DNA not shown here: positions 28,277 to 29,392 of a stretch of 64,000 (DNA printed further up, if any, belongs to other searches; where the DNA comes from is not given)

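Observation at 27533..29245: RGS domain fused to a START lipid-transfer domain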

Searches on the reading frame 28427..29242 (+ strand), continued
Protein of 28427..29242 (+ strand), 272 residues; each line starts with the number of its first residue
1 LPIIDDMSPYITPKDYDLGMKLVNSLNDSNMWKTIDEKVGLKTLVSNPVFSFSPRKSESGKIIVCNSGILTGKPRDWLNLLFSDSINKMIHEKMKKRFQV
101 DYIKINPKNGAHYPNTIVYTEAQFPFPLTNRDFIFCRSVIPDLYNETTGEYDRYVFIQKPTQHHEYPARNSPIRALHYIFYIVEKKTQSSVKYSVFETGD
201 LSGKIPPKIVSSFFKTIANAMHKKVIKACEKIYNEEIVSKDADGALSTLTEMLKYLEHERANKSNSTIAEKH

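Call 56: list_cluster_members(proteins=[P0015, P0086, P0072, P0034, P0036, P0041, P0044, P0064, P0065, P0104])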
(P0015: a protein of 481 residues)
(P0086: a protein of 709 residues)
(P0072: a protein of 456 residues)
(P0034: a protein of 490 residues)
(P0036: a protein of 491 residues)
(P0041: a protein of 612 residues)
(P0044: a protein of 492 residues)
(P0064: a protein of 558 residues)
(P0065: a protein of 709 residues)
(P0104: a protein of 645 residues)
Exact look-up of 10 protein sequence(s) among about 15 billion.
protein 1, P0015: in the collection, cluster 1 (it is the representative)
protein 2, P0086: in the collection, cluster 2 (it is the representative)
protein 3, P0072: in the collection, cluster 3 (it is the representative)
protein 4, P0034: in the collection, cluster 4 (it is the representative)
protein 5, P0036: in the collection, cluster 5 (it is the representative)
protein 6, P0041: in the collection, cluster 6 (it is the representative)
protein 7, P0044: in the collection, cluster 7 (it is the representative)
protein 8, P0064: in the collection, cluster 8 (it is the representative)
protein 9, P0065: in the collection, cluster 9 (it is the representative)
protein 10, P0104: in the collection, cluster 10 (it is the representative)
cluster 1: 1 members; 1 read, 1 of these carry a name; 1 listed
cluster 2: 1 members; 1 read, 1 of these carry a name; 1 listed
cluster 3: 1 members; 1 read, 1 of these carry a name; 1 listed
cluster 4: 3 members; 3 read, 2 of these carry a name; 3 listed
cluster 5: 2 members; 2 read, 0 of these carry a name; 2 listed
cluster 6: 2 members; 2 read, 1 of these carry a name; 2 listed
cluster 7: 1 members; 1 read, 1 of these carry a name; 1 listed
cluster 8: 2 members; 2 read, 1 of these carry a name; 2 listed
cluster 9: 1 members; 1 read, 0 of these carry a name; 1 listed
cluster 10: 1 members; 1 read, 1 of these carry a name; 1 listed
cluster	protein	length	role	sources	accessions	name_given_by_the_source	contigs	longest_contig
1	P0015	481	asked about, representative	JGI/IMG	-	hypothetical protein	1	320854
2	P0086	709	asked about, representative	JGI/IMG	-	hypothetical protein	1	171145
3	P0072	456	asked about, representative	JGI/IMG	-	hypothetical protein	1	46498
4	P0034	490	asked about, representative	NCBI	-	-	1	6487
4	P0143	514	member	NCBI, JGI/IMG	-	hypothetical protein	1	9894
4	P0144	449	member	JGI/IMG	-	hypothetical protein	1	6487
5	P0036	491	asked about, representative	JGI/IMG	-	-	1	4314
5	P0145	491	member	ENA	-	-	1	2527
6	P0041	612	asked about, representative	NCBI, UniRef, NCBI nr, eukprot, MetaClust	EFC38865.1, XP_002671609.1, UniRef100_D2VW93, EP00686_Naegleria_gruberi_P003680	predicted protein [Naegleria gruberi] | Predicted protein n=1 Tax=Naegleria gruberi TaxID=5762 RepID=D2VW93_NAEGR | uncharacterized protein NAEGRDRAFT_52759 [Naegleria gruberi]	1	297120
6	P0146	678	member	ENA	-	-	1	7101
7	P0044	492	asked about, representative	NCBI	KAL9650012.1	hypothetical protein ABK040_003130 [Willaertia magna]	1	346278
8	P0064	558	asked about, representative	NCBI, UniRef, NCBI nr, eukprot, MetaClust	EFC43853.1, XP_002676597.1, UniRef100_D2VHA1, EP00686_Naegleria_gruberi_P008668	predicted protein [Naegleria gruberi] | Predicted protein n=1 Tax=Naegleria gruberi TaxID=5762 RepID=D2VHA1_NAEGR | uncharacterized protein NAEGRDRAFT_68141 [Naegleria gruberi]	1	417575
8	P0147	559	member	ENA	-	-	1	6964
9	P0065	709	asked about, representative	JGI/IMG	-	-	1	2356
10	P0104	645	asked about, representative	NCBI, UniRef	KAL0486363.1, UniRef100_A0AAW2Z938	photoactivated adenylate cyclase subunit alpha [Acrasis kona] | Photoactivated adenylate cyclase subunit alpha n=1 Tax=Acrasis kona TaxID=1008807 ...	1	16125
